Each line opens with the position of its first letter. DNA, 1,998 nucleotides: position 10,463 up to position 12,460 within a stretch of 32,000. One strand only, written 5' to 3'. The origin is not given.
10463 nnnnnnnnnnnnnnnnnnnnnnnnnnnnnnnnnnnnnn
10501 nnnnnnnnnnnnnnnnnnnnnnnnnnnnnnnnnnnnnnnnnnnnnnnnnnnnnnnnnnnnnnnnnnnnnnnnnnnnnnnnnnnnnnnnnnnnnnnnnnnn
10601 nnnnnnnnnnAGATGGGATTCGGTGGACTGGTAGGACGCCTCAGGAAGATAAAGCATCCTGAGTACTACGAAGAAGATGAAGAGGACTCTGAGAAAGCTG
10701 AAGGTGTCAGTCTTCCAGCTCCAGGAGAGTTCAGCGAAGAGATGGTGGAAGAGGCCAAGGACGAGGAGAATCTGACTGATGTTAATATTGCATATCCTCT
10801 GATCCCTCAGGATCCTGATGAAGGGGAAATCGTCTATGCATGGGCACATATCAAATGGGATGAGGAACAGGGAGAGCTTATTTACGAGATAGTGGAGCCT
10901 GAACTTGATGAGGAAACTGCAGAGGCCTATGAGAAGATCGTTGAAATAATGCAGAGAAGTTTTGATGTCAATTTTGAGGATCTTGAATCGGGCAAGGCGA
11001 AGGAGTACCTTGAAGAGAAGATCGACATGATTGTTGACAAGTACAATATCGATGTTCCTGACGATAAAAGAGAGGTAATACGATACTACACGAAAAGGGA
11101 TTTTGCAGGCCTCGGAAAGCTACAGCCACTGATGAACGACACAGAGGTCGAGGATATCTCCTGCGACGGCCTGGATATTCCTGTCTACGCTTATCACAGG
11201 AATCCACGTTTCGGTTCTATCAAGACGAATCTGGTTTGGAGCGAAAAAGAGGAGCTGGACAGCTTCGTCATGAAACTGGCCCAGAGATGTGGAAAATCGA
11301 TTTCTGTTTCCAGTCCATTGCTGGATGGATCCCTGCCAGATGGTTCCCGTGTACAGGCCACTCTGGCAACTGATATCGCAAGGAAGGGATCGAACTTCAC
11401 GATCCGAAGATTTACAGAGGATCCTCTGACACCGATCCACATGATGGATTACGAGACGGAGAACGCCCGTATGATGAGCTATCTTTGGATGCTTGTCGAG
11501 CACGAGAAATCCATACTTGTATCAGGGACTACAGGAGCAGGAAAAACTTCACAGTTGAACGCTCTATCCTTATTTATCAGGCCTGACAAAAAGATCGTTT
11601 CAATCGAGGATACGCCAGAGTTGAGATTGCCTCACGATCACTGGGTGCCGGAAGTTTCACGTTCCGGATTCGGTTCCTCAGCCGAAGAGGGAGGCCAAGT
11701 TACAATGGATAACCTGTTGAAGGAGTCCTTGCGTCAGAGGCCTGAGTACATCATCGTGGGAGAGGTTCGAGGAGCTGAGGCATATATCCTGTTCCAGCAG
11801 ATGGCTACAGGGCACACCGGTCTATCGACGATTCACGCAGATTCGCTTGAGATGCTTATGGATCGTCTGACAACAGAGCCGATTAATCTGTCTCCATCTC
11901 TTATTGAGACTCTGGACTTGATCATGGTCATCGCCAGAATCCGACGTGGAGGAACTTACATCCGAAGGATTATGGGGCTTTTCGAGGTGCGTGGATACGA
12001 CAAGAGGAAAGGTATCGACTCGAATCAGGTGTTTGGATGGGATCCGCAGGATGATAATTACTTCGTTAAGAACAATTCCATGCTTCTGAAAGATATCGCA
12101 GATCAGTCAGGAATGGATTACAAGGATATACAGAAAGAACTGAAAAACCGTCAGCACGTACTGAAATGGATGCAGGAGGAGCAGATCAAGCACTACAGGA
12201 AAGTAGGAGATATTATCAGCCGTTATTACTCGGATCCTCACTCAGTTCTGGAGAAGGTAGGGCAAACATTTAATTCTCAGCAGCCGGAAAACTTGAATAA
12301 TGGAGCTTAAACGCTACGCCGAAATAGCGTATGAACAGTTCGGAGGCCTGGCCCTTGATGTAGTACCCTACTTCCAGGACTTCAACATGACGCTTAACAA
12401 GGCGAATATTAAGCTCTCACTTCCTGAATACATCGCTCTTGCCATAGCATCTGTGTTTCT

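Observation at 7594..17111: Eleven-gene type IV pilus-like cluster with seven class III signal-peptide proteins and no archaellum or peptidase components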

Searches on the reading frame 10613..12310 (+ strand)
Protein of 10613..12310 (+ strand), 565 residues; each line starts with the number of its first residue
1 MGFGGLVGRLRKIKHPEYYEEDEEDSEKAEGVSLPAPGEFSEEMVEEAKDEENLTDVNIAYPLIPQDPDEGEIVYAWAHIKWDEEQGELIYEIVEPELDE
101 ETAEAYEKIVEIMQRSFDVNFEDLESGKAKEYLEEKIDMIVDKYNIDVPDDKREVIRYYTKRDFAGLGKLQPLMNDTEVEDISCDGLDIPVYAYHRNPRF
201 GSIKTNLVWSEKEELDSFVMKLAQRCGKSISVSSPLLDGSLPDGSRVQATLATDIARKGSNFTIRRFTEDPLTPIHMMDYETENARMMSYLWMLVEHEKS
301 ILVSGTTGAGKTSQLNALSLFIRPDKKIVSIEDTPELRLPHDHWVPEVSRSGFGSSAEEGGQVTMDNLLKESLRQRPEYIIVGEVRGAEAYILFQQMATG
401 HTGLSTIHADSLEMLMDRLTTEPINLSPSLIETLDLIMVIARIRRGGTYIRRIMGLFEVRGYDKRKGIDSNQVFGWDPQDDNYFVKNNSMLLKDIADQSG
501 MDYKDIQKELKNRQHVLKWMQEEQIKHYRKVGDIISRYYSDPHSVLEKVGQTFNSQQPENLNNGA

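Call 3: search_protein_families(library=pfam, proteins=[window:10613-12310:+], max_evalue=1)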
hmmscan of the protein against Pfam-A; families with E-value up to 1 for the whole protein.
window:10613-12310:+ (565 aa): 13 families
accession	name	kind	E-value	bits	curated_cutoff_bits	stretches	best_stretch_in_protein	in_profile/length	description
PF00437.27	T2SSE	-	1.6e-33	116.3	24.9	1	233-437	69-272/370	Type II/IV secretion system protein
PF23989.1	PilB3_C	-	1.4e-07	32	27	1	483-549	4-70/83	PilB3-like, C-terminal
PF12775.13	AAA_7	-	0.0019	18.2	25.8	1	282-319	17-54/181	P-loop containing dynein motor region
PF06414.18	Zeta_toxin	-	0.022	14.7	22.3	1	297-332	15-50/199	Zeta toxin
PF00005.33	ABC_tran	-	0.031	15.3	25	1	295-335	8-48/137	ABC transporter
PF13555.12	AAA_29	-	0.04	14.1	27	1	298-327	22-51/61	P-loop containing region of AAA domain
PF20720.3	nSTAND3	-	0.1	12.7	27.2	1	295-336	14-56/155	Novel STAND NTPase 3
PF13175.12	AAA_15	-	0.13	12.2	32.1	0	300-329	25-58/374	AAA ATPase domain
PF15521.11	Ntox11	-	0.17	11.7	25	1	329-368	138-177/294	Novel toxin 11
PF13191.12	AAA_16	-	0.19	12.7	32.6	1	297-351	22-77/167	AAA ATPase domain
PF13401.12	AAA_22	-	0.19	12.5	27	1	297-322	4-29/130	AAA domain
PF01580.24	FtsK_SpoIIIE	-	0.2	11.5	24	1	294-318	35-59/221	FtsK/SpoIIIE family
PF05970.20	PIF1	-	0.21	11.6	25.9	1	296-329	20-53/223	PIF1-like helicase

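Call 5: search_protein_families(library=ncbifam, proteins=[window:10613-12310:+], max_evalue=1)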
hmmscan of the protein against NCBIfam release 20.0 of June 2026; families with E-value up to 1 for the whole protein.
window:10613-12310:+ (565 aa): 29 families (the best 25 are shown)
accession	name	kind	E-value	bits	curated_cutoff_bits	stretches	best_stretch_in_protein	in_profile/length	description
NF058587.1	archaellum_moto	equivalog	5.4e-121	404.9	550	1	44-540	17-519/527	archaellum flagellar ATPase motor FlaI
NF053672.1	bindosome_BasE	exception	2.3e-60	204.8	1000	1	84-540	57-509/512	bindosome assembly system ATPase subunit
TIGR03819.1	heli_sec_ATPase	hypoth_equivalog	6.3e-48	163.7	373.15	1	160-420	45-298/340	TadA family conjugal transfer-associated ATPase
TIGR02788.1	VirB11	equivalog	3.8e-38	131.2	249.95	2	284-420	130-263/308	P-type DNA transfer ATPase VirB11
TIGR02782.1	TrbB_P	equivalog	3.7e-30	105.3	304.55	1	213-464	52-298/303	P-type conjugative transfer ATPase TrbB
NF010469.0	PRK13894.1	subfamily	2.1e-28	99.6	508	1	216-466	68-314/320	conjugal transfer ATPase TrbB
NF010475.0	PRK13900.1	equivalog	4.7e-26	91.7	389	2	284-420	146-280/333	type IV secretion system ATPase VirB11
NF010425.0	PRK13851.1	equivalog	1.3e-20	73.6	461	2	283-409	147-270/344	type IV secretion system protein VirB11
NF010407.0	PRK13833.1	subfamily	2.6e-20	73.1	499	1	229-464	76-305/323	conjugal transfer protein TrbB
NF041000.1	ATPase_ComGA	equivalog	6.5e-17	61.4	300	1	297-425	127-248/267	competence type IV pilus ATPase ComGA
TIGR02538.1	type_IV_pilB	equivalog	1.1e-12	47.4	675.65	1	287-424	305-434/564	type IV-A pilus assembly ATPase PilB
NF007755.0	PRK10436.1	equivalog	3e-12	46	617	1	276-437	197-349/465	type II secretion system protein GspE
TIGR02533.1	type_II_gspE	equivalog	9.7e-12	44.3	630.25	1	286-421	233-358/486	type II secretion system ATPase GspE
TIGR01420.1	pilT_fam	subfamily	1e-11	44.7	319.1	1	296-419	120-239/343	PilT/PilU family type 4a pilus ATPase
TIGR02525.1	plasmid_TraJ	equivalog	1.4e-10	40.7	368.3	1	301-420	152-271/372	plasmid transfer ATPase TraJ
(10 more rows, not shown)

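Call 7: find_encoding_contigs(protein=window:10613-12310:+, flank=10000, max_places=6)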
Protein window:10613-12310:+ (565 aa): no gene with exactly this product is on record in the collection.

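Call 9: find_related_loci(query=window:10613-12310:+, collection=genome_contigs, flank=10000)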
Query window:10613-12310:+ (565 aa) in genome_contigs; peptide patterns used: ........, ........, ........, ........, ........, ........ (x = any residue, [..] = any of these).
192 stretches matched a pattern; 175 encode a relative of the query (tblastn E <= 1e-3); the best 80 are kept; 80 distinct loci.
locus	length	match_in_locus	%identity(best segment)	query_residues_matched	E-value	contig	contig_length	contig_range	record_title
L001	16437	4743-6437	89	1-565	0e+0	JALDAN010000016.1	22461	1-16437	MAG: Candidatus Nanohalarchaeota archaeon isolate NHA29 k141_17604_length_22461_cov_25.7983, whole genome shotgun sequen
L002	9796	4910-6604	87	1-564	0e+0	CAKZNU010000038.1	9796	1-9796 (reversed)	MAG TPA_asm: uncultured euryarchaeote isolate ERR2683643_bin.0_CONCOCT_v1.1_MAG genome assembly, contig: ERZ1034569.987,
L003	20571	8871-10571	83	1-565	0e+0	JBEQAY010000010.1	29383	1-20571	MAG: Candidatus Nanohaloarchaea archaeon isolate 04_S200.metabat_sspec.014_sub NODE_220_length_29383_cov_76.545324, whol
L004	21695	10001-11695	82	3-565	0e+0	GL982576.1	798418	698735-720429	MAG: Candidatus Nanosalina sp. J07AB43 genomic scaffold scf_7180000030744, whole genome shotgun sequence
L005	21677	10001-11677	79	1-559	0e+0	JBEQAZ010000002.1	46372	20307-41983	MAG: Candidatus Nanohaloarchaea archaeon isolate 04_S200.metabat_sspec.017_sub NODE_78_length_46372_cov_29.444740, whole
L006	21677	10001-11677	79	1-559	0e+0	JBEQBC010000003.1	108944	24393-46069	MAG: Candidatus Nanohaloarchaea archaeon isolate 04_S200.metabat2_refined.015 NODE_13_length_108944_cov_43.154783, whole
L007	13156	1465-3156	77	3-564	0e+0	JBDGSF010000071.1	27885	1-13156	MAG: Candidatus Nanohaloarchaea archaeon isolate DAL-WCL_22_57C1R DAL-WCL_22_57C1R_71, whole genome shotgun sequence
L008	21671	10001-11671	77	3-559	0e+0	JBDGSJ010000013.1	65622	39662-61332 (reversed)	MAG: Candidatus Nanohaloarchaea archaeon isolate DAL-WCL_22_74C1R DAL-WCL_22_74C1R_13, whole genome shotgun sequence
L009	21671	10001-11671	76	3-557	0e+0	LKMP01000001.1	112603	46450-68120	MAG: Nanohaloarchaea archaeon B1-Br10_U2g21 LB-BRINE-C4, whole genome shotgun sequence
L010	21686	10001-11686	76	1-559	0e+0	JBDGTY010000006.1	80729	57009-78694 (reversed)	MAG: Candidatus Nanohalobium sp. isolate DAL-WCL_33_80C1R DAL-WCL_33_80C1R_6, whole genome shotgun sequence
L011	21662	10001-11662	76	6-559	0e+0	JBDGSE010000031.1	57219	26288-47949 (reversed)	MAG: Candidatus Nanohaloarchaea archaeon isolate DAL-WCL_22_54C1R DAL-WCL_22_54C1R_31, whole genome shotgun sequence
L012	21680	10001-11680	78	1-557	0e+0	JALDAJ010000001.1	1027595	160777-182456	MAG: Candidatus Nanohalarchaeota archaeon isolate NHA25 k141_89014_length_1027595_cov_20.6981, whole genome shotgun sequ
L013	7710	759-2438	74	2-559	0e+0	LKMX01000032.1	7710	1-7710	MAG: Nanohaloarchaea archaeon PL-Br10_U2g27 PL-BRINE-C12667, whole genome shotgun sequence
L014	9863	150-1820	76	3-557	0e+0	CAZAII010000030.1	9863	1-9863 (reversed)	MAG TPA_asm: uncultured archaeon isolate SRP185896_co1_405 genome assembly, contig: NODE_5648_length_9863_cov_6.623675,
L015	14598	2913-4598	74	1-559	0e+0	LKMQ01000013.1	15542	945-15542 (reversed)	MAG: Nanohaloarchaea archaeon B1-Br10_U2g29 LB-BRINE-C1706, whole genome shotgun sequence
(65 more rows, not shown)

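Call 27: search_solved_structures(query=window:10613-12310:+, max_evalue=1e-10)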
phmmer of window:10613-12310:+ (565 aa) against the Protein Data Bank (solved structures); distinct sequences matched with E-value up to 1e-10: 9.
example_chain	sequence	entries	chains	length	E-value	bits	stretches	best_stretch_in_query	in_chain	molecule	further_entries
2oap_1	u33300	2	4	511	3.9e-111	375.2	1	80-549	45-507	Type II secretion system protein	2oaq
4ii7_A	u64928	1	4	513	9.2e-75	255.2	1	78-537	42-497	FlaI ATPase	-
4ihq_A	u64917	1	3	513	6e-74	252.5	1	78-537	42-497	FlaI ATPase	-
8rkd_E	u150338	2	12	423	4.6e-41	144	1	127-461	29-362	Pilus assembly ATPase CpaF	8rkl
8rjf_A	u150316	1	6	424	4.6e-41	144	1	127-461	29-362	Pilus assembly ATPase CpaF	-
9e24_A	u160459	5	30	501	7e-41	143.4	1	126-461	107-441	CpaF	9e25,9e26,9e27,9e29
2gza_A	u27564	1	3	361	4.3e-21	78.1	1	254-420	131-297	Type IV secretion system protein VirB11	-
6bge_A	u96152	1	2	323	6.9e-18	67.5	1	231-421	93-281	VirB11-like protein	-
1g6o_A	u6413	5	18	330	7.3e-18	67.4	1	231-421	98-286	CAG-ALPHA | virB11 homolog | Cag-alfa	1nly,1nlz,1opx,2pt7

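Call 52: search_dna_similar(query=window:10613-12310:+, collection=plasmids, mode=protein, max_rows=25, max_evalue=1e-30)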
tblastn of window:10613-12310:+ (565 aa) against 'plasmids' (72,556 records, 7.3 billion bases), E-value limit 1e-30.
Records with a match: 375; places in all: 382; records where one place covers at least 80% of the query: 0.
Best place of each record, by identity: <60% 375.
By first word of the organism name: Ralstonia 133; Sinorhizobium 72; Rhizobium 57; Pseudosulfitobacter 29; Azospirillum 13; Burkholderia 11; Vibrio 6; Photobacterium 5; Cupriavidus 4; Caballeronia 4; and 33 more.
By predicted mobility (MOB-suite, as given by PLSDB): non-mobilizable 167; mobilizable 115; conjugative 93.
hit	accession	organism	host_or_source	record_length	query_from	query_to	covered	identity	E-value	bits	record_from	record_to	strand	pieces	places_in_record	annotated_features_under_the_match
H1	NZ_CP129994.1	Salinibaculum sp. KK48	cell culture,sediment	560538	151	561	73%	40.7%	2e-89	309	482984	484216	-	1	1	ATPase, T2SS/T4P/T4SS family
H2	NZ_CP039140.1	Haloferax mediterranei ATCC 33500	Cell culture,Spain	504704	158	546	69%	41.3%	2e-88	306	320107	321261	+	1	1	none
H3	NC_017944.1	Haloferax mediterranei ATCC 33500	-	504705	158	546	69%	41.3%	2e-88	306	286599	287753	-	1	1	none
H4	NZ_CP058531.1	Halobaculum halophilum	cell culture,sediment in salt lake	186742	158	550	70%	40.6%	2e-87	303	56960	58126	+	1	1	type II/IV secretion system ATPase subunit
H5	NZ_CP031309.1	Natronorubrum bangense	Cell culture,The Bange salt-alkaline ...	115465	75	439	65%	43.1%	9e-77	314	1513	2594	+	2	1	hypothetical protein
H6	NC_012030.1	Halorubrum lacusprofundi ATCC 49239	-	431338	154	428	49%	46.5%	3e-72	259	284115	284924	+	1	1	type II/IV secretion system ATPase subunit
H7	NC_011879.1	Pseudarthrobacter chlorophenolicus A6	-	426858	100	421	57%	35.5%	2e-39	161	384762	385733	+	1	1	CpaF family protein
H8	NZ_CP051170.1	Ralstonia pseudosolanacearum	Whole organism,potato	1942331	102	419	56%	34.6%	8e-38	157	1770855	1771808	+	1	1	none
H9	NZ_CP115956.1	Ralstonia pseudosolanacearum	Solanum tuberosum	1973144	102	419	56%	34.6%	8e-38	157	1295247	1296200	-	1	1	none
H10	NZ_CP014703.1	Ralstonia solanacearum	Solanum tuberosum,cell culture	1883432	102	419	56%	34.6%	2e-37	155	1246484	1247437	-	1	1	none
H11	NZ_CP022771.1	Ralstonia solanacearum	Solanum tuberosum,single cell,Potato ...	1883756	102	419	56%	34.6%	2e-37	155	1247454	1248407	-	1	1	none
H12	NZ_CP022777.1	Ralstonia solanacearum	Solanum tuberosum,single cell,Potato ...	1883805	102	419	56%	34.6%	2e-37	155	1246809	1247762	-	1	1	none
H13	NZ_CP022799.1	Ralstonia solanacearum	Solanum tuberosum,single cell,Potato ...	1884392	102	419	56%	34.6%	2e-37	155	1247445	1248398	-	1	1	none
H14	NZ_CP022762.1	Ralstonia solanacearum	Solanum tuberosum,single cell,Potato ...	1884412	102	419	56%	34.6%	2e-37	155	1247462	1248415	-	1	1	none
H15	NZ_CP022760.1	Ralstonia solanacearum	Solanum tuberosum,single cell,Potato ...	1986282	102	419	56%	34.6%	2e-37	155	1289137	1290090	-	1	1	none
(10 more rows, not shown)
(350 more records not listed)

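Call 55: get_annotated_region(hit=H1, flank=9000)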
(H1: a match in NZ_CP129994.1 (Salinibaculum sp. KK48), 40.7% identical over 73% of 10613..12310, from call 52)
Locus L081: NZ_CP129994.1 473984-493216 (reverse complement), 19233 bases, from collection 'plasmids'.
description: Salinibaculum sp. KK48 plasmid unnamed2, complete sequence
organism: Salinibaculum sp. KK48 (NCBI taxid 3058903)
taxonomy: Archaea; Euryarchaeota; Halobacteria; Halobacteriales; Haloarculaceae; Salinibaculum; Salinibaculum sp. KK48
host: -; source: cell culture,sediment; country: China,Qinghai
typing (MOB-suite, as given by PLSDB): non-mobilizable
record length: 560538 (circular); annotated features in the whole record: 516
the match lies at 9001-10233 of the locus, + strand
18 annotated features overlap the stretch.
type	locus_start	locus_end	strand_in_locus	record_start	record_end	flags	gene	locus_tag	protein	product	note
CDS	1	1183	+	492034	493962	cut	-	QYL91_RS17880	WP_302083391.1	TFIIB-type zinc ribbon-containing protein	-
CDS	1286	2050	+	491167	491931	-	nucS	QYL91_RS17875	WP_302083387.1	endonuclease NucS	-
CDS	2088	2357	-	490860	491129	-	-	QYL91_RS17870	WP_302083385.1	hypothetical protein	-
CDS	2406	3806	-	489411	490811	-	-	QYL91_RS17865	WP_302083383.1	hypothetical protein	-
CDS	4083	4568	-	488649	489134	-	-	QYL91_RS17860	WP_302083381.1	type IV pilin N-terminal domain-containing protein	-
CDS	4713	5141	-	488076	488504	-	-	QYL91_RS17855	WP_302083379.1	type IV pilin N-terminal domain-containing protein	-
CDS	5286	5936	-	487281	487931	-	-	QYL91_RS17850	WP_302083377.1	DNA-binding protein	-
CDS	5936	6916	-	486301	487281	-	-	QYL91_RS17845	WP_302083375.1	replication factor A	-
CDS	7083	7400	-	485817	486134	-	-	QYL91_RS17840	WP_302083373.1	FUN14 domain-containing protein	-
CDS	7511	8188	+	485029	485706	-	-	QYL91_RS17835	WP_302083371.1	hypothetical protein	-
CDS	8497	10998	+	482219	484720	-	-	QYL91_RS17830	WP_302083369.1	ATPase, T2SS/T4P/T4SS family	-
CDS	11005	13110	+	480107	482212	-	-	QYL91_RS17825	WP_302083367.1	type II secretion system F family protein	-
CDS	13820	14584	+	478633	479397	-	-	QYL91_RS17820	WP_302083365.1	hypothetical protein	-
CDS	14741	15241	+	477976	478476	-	-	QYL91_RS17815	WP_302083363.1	hypothetical protein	-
CDS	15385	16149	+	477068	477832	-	-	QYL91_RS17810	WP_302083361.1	hypothetical protein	-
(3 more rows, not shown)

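Call 56: get_annotated_region(hit=H4, flank=9000)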
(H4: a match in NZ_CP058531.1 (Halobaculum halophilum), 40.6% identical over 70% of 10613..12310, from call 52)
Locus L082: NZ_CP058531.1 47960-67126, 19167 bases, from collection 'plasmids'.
description: Halobaculum halophilum strain Gai3-2 plasmid unnamed2, complete sequence
organism: Halobaculum halophilum (NCBI taxid 2743090)
taxonomy: Archaea; Euryarchaeota; Halobacteria; Halobacteriales; Haloferacaceae; Halobaculum; Halobaculum halophilum
host: -; source: cell culture,sediment in salt lake; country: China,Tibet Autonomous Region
typing (MOB-suite, as given by PLSDB): non-mobilizable
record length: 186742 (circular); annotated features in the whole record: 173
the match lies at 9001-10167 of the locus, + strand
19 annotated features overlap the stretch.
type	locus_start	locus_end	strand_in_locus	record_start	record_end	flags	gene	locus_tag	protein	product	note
CDS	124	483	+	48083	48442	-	-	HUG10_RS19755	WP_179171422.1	hypothetical protein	-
CDS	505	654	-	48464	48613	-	-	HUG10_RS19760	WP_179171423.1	hypothetical protein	-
CDS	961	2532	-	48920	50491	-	-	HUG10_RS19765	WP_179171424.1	hypothetical protein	-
CDS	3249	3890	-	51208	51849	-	-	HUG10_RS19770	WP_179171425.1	transcriptional regulator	-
CDS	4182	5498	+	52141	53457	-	-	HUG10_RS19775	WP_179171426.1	MFS transporter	GO:0055085 - transmembrane transport [Evidence IEA]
CDS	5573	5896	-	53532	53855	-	-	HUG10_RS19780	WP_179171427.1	FUN14 domain-containing protein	-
CDS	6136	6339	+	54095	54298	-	-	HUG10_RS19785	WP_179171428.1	DUF4177 domain-containing protein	-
CDS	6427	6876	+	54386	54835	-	-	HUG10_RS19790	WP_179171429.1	type IV pilin N-terminal domain-containing protein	-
CDS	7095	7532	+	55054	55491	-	-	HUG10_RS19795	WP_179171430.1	hypothetical protein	-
CDS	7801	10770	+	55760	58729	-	-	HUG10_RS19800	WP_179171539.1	type II/IV secretion system ATPase subunit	-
CDS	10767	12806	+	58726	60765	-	-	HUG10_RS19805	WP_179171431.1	type II secretion system F family protein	-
CDS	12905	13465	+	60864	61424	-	-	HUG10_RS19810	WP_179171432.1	hypothetical protein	-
CDS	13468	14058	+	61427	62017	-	-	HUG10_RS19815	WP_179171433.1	hypothetical protein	-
CDS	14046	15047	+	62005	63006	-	-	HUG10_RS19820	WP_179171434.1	hypothetical protein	-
CDS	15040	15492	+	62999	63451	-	-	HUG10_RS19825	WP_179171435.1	hypothetical protein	-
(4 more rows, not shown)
